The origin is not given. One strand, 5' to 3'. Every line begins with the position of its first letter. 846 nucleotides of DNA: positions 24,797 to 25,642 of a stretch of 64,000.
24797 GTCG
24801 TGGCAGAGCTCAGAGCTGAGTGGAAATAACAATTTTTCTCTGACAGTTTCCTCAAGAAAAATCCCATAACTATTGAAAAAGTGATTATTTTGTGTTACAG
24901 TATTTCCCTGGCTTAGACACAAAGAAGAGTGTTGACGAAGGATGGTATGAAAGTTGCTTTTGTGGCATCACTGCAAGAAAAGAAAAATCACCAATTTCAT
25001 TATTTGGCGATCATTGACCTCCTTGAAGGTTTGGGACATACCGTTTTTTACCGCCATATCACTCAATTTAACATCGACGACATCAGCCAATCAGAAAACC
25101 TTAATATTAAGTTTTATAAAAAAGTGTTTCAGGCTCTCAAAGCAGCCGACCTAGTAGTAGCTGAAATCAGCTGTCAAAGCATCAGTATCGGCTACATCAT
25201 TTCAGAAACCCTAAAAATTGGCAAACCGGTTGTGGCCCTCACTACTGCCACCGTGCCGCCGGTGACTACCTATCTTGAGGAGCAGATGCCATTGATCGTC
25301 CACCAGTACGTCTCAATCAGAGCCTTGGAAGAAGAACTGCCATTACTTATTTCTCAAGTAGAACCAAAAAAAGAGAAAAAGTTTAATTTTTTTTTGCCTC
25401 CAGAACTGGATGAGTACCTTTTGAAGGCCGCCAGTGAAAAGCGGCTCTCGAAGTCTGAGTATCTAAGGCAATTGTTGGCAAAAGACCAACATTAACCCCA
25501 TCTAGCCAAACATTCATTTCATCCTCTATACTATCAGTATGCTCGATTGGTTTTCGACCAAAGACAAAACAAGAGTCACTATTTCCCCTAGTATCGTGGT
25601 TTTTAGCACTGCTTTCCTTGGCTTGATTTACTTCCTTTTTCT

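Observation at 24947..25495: NDT/LOG-like Rossmannoid domain fused to a C-terminal ribbon-helix-helix domain, immediately after the helicase-nuclease gene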

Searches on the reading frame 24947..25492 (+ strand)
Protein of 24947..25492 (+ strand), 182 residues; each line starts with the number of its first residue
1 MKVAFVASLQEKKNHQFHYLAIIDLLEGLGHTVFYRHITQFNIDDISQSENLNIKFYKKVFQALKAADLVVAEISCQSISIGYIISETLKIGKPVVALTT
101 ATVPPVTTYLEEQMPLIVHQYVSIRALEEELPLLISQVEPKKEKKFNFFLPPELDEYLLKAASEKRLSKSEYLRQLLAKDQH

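Call 3: search_protein_families(library=pfam, proteins=[window:24947-25492:+], max_evalue=1)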
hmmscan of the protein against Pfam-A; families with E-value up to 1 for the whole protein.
window:24947-25492:+ (182 aa): 6 families
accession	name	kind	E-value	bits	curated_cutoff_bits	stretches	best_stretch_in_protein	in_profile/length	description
PF05014.21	Nuc_deoxyrib_tr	-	0.017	15.7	28.8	1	14-102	12-100/117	Nucleoside 2-deoxyribosyltransferase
PF13692.12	Glyco_trans_1_4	-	0.018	15.7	27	1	4-104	5-112/142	Glycosyl transferases group 1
PF02170.28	PAZ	-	0.045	14.2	28.8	0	127-156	77-101/123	PAZ domain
PF02082.26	Rrf2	-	0.055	14.1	30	1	40-71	23-54/132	Iron-dependent Transcriptional regulator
PF21983.2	NikA-like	-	0.057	14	27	1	141-177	2-38/72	Mobilization protein NikA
PF05534.18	HicB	-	0.1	13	21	1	142-177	16-51/51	HicB family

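Call 4: search_protein_families(library=ncbifam, proteins=[window:24947-25492:+], max_evalue=1)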
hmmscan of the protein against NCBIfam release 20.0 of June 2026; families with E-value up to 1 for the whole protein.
window:24947-25492:+ (182 aa): 1 family
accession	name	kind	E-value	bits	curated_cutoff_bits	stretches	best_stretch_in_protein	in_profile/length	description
TIGR00738.1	rrf2_super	superfamily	0.1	12.5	73.3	1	40-71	25-56/132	Rrf2 family transcriptional regulator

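Call 5: find_homologous_proteins(query=window:24947-25492:+, max_evalue=0.001)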
Query window:24947-25492:+ (182 aa): 8 proteins with E <= 0.001 among 298 candidates.
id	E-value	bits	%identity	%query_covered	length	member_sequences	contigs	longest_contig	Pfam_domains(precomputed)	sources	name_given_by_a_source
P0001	1.4e-110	384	100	100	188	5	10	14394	-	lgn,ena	-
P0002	1.9e-73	264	69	99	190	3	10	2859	PF05014.22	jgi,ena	-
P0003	1.1e-72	261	65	99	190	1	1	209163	-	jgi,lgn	jgi:hypothetical protein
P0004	1.1e-69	251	65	99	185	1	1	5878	-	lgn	-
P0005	3.4e-68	247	62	99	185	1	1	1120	-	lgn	-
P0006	1.3e-63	232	62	99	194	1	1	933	PF10723.16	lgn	-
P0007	8.2e-61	223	59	99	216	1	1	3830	-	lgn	-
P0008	1.6e-55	205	55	99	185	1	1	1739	-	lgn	-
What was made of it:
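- Tried and rejected: The word-indexed homologue search found only 8 relatives (call 5).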

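Call 6: search_solved_structures(query=window:24947-25492:+, max_evalue=10, show_alignments=2)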
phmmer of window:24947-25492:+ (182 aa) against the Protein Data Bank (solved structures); distinct sequences matched with E-value up to 10: 12.
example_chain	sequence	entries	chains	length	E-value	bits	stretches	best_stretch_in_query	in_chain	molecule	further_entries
2klh_A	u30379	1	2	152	1.9e-05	27.8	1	3-98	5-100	c-Myc-responsive protein Rcl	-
4fyh_A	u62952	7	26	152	4.6e-05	26.6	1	3-98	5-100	Deoxyribonucleoside 5'-monophosphate N-glycosidase | 2'-deoxynucleoside 5'-phosphate N-hydrolase 1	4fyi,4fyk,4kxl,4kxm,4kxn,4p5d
2khz_A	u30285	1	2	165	5.7e-05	26.3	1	3-98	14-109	c-Myc-responsive protein Rcl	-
8rpt_B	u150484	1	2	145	0.12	15.5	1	12-98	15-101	2'-deoxynucleoside 5'-phosphate N-hydrolase 1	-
8qhr_A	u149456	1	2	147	0.23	14.6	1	11-98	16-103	2'-deoxynucleoside 5'-phosphate N-hydrolase 1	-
8rqd_C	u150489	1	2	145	0.28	14.3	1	15-98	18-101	2'-deoxynucleoside 5'-phosphate N-hydrolase 1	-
9i3q_A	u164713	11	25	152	0.28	14.3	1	16-98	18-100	5-hydroxymethyl-dUMP N-hydrolase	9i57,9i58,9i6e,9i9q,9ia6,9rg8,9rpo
8rps_C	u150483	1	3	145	0.28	14.3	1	15-98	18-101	2'-deoxynucleoside 5'-phosphate N-hydrolase 1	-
9da1_A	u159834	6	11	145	0.29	14.3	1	15-98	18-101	5-hydroxymethyl-dUMP N-hydrolase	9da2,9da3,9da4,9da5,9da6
8os9_A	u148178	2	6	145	0.29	14.3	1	15-98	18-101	2'-deoxynucleoside 5'-phosphate N-hydrolase 1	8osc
8qhq_A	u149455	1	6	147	0.3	14.2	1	15-98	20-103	2'-deoxynucleoside 5'-phosphate N-hydrolase 1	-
4p5e_A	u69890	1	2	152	0.31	14.1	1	16-98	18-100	2'-deoxynucleoside 5'-phosphate N-hydrolase 1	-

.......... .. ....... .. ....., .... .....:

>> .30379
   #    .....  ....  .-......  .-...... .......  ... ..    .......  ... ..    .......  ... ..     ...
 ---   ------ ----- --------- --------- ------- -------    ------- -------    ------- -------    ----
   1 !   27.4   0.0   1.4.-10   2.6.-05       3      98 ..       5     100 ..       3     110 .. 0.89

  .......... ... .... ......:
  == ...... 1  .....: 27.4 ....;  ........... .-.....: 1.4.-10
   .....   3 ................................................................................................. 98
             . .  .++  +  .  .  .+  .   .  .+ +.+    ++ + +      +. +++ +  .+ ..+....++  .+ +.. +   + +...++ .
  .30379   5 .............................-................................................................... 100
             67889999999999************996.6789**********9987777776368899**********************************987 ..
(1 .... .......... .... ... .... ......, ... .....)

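Call 7: search_protein_families(library=padloc, proteins=[window:24947-25492:+], max_evalue=1)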
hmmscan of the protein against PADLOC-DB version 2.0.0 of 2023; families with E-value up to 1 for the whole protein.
window:24947-25492:+ (182 aa): 0 families

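Call 11: search_solved_structures(query=A1, max_evalue=10, show_alignments=3)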
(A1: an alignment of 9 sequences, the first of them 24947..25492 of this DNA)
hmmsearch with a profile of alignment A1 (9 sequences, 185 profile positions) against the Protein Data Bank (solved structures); distinct sequences matched with E-value up to 10: 14.
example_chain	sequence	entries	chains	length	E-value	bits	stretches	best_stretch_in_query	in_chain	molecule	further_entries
2klh_A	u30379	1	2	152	1.3e-11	47.6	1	3-100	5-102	c-Myc-responsive protein Rcl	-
4fyh_A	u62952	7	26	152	2.4e-11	46.8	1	3-100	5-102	Deoxyribonucleoside 5'-monophosphate N-glycosidase | 2'-deoxynucleoside 5'-phosphate N-hydrolase 1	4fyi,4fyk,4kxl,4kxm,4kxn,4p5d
2khz_A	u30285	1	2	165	4e-11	46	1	3-100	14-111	c-Myc-responsive protein Rcl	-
8rpt_B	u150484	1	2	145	5.6e-08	35.8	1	5-100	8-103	2'-deoxynucleoside 5'-phosphate N-hydrolase 1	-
8rps_C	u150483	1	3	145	1e-07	34.9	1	5-100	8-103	2'-deoxynucleoside 5'-phosphate N-hydrolase 1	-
8qhr_A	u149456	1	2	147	1.2e-07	34.8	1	5-100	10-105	2'-deoxynucleoside 5'-phosphate N-hydrolase 1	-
8qhq_A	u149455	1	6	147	1.2e-07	34.7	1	5-100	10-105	2'-deoxynucleoside 5'-phosphate N-hydrolase 1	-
8rqd_C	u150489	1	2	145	1.7e-07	34.2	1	5-100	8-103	2'-deoxynucleoside 5'-phosphate N-hydrolase 1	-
9da1_A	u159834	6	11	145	1.8e-07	34.1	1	5-100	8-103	5-hydroxymethyl-dUMP N-hydrolase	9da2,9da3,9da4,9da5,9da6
8os9_A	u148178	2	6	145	1.8e-07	34.1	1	5-100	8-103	2'-deoxynucleoside 5'-phosphate N-hydrolase 1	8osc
9i3q_A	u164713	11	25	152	2e-07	34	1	5-100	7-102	5-hydroxymethyl-dUMP N-hydrolase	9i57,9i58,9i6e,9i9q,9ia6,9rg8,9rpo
4p5e_A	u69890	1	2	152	2e-07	34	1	5-100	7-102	2'-deoxynucleoside 5'-phosphate N-hydrolase 1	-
2dyk_A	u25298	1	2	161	0.27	14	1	48-105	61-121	GTP-binding protein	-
9um2_A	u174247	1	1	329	0.77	12.5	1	55-91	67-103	GuPTR1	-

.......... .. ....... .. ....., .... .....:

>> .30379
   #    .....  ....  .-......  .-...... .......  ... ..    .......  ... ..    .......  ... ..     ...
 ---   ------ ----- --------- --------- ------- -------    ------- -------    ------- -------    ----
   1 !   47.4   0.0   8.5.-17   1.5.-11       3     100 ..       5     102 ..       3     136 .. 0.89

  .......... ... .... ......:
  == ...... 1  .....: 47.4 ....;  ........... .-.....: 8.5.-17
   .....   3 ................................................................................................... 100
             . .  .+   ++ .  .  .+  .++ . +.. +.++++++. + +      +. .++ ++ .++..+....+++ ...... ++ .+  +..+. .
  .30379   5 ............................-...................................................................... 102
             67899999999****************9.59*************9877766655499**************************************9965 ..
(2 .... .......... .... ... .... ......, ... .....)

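Call 13: find_encoding_contigs(protein=P0003, flank=8000, max_places=3)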
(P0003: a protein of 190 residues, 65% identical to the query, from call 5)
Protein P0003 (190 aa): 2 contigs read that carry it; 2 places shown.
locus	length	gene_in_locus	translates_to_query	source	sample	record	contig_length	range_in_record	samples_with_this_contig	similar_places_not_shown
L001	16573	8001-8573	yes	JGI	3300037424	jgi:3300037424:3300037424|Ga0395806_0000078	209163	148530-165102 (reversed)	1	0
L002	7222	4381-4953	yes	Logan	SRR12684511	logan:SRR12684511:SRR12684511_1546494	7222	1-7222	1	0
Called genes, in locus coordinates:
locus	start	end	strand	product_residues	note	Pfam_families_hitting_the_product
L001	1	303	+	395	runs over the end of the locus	PF04932:Wzy_C (weak)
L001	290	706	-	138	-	-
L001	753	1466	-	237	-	PF17936:Big_6 (weak), PF19077:Big_13 (faint), PF09136:Glucodextran_B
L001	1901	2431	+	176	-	-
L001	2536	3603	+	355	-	PF01207:Dus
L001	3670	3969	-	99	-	-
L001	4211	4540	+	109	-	-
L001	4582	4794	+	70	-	-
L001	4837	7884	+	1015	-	PF00580:UvrD-helicase, PF01443:Viral_helicase1 (faint), PF13086:AAA_11, PF13245:AAA_19, PF13604:AAA_30 (faint), PF13361:UvrD_C, PF13538:UvrD_C_2 (faint), PF12705:PDDEXK_1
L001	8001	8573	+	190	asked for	-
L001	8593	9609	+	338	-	PF01594:AI-2E_transport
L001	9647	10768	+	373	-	PF01467:CTP_transf_like, PF01121:CoaE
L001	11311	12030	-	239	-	PF13189:Cytidylate_kin2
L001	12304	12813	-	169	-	-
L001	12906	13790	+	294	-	PF13793:Pribosyltran_N, PF00156:Pribosyltran, PF14572:Pribosyl_synth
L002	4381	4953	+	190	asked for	-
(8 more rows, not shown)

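Call 14: find_encoding_contigs(protein=P0001, flank=8000, max_places=4)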
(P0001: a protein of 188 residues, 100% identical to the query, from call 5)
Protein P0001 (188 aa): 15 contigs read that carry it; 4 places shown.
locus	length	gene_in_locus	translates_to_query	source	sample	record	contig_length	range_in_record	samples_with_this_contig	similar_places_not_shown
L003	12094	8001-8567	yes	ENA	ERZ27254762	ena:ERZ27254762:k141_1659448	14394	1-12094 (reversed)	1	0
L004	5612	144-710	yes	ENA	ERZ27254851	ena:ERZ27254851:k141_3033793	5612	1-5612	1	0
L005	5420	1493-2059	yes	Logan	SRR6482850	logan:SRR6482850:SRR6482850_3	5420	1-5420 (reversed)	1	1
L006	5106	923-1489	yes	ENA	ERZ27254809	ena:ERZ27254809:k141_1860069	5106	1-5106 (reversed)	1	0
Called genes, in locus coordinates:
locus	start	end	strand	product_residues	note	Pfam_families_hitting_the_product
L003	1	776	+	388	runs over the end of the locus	-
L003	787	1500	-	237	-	PF12733:Cadherin-like (faint), PF17936:Big_6, PF09136:Glucodextran_B (weak), PF19077:Big_13 (weak), PF09136:Glucodextran_B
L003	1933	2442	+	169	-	-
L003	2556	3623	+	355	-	PF01207:Dus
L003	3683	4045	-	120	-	-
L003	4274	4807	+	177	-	-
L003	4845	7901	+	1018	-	PF00580:UvrD-helicase, PF13086:AAA_11 (weak), PF13245:AAA_19, PF13361:UvrD_C, PF13538:UvrD_C_2 (weak), PF12705:PDDEXK_1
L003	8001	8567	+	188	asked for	-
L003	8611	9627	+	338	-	PF01594:AI-2E_transport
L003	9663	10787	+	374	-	PF01467:CTP_transf_like, PF01121:CoaE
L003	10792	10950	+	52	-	-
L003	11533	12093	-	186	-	?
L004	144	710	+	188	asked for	-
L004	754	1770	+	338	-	PF01594:AI-2E_transport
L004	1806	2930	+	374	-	PF01467:CTP_transf_like, PF01121:CoaE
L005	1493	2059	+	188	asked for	-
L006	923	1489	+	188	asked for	-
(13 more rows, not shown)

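Call 15: predict_structure(alignment_id=A1)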
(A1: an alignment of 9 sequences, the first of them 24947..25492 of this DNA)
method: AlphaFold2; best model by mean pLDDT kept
length: 182 residues; sequences in the alignment: 9
mean_pLDDT: 73.4   pTM: 0.62
mean pLDDT of the five models: 73.4, 71.9, 71.8, 70.8, 70.5
residues with pLDDT >= 90: 1; 70-90: 120; 50-70: 50; < 50: 11
segments of 3 or more residues with pLDDT < 50: 142-147
pLDDT, mean of each block of 10 residues (from residue 1): 78 68 84 61 51 64 83 77 79 87 65 77 85 78 47 80 82 77 58
secondary structure, 60 per line:
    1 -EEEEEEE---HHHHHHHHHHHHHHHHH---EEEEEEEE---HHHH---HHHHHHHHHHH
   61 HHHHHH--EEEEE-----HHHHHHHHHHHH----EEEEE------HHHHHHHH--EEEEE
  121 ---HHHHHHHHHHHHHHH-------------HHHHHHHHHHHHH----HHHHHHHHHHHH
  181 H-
elements in order: E2-8 H12-28 E32-39 H43-46 H50-66 E69-73 H79-90 E95-99 H106-113 E116-120 H124-138 H152-164 H169-181

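Call 16: search_protein_representatives(alignment_id=A1)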
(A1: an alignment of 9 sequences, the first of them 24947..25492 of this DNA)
Query: 9 sequences, 185 profile positions. Proteins with E-value up to 0.001 (for the whole library): 1431; up to 1e-10: 513; up to 1e-30: 10. The best 150 are listed.
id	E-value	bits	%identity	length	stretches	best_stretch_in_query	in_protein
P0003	4.7e-94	329.5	-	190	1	1-184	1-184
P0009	1.4e-49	184.5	-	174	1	1-183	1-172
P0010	1.3e-48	181.4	-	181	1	1-179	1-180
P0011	4.1e-48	179.7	-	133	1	63-184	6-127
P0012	3.0e-46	173.6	-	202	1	1-145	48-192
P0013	1.7e-43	164.7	-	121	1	1-121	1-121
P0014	9.3e-37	142.7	-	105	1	1-105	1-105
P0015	6.5e-34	133.4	-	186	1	1-183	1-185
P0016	9.6e-32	126.4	-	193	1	5-182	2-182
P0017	3.0e-31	124.8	-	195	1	1-182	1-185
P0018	2.3e-29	118.6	-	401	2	1-122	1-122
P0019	2.7e-29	118.4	-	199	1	1-183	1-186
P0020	8.0e-29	116.9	-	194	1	1-180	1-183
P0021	1.1e-28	116.4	-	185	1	6-182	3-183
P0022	1.4e-28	116.0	-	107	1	84-184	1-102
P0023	2.3e-28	115.4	-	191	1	1-183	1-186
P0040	3.7e-25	104.9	-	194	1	1-183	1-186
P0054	8.4e-24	100.5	-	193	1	1-184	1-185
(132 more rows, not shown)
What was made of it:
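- Tried and rejected: The exhaustive profile search showed the family is far larger (call 16).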

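Call 21: search_protein_families(library=pfam, alignment_id=A2, max_evalue=0.01)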
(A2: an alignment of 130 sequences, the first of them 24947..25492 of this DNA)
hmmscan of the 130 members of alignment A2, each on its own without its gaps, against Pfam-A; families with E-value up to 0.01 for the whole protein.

A. member 1, window:24947-25492:+ (182 aa): 0 families

B. families by the number of members that match (of 130 scanned): 32 families (the first 25 are shown)
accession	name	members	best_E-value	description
PF05014.21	Nuc_deoxyrib_tr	93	2.4e-09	Nucleoside 2-deoxyribosyltransferase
PF12651.13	RHH_3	19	3.4e-06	Ribbon-helix-helix domain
PF01402.27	RHH_1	11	1.9e-05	Ribbon-helix-helix protein, copG family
PF08937.16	ThsB_TIR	6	0.0011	Thoeris protein ThsB, TIR-like domain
PF13692.12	Glyco_trans_1_4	5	0.00033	Glycosyl transferases group 1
PF15891.11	Nuc_deoxyri_tr2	2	0.00022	Nucleoside 2-deoxyribosyltransferase like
PF14359.12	DUF4406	2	0.00045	Domain of unknown function (DUF4406)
PF13676.11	TIR_2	2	0.0017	TIR domain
PF21264.3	DYNC2H1_AAA_dom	2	0.0055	Cytoplasmic dynein 2 heavy chain 1, AAA+ ATPase domain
PF19839.5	RHH_9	1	0.0003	Ribbon-helix-helix protein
PF14278.11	TetR_C_8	1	0.00039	Transcriptional regulator C-terminal region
PF03869.20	Arc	1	0.00098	Arc-like DNA binding domain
PF23527.1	Microp_apicomplexa_14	1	0.0011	Apicomplexa microprotein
PF07878.17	RHH_5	1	0.0014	CopG-like RHH_1 or ribbon-helix-helix domain, RHH_5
PF09261.16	Alpha-mann_mid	1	0.0028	Alpha mannosidase middle domain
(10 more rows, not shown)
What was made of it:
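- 25379..25492 (+): C-terminal ribbon-helix-helix domain (aa 145-182). The beta-strand is K145-F-N147-F-F149-L, helix A is aa 152-164 and helix B is aa 169-181, with an S168-K-S170 N-cap. Pfam RHH_3, RHH_1, RHH_9, Arc and RHH_5 hits among members (call 21).
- On NDT superfamily / DNPH1-MilB branch (PF05014-type): 93 of 130 members hit PF05014 (call 21).
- On Ribbon-helix-helix (CopG/Arc/MetJ) superfamily: RHH_3, RHH_1, RHH_9, Arc and RHH_5 hits among members (call 21).
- PF05014 is hit by 93 of 130 members, and 33 member-matches fall in five RHH families (call 21).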
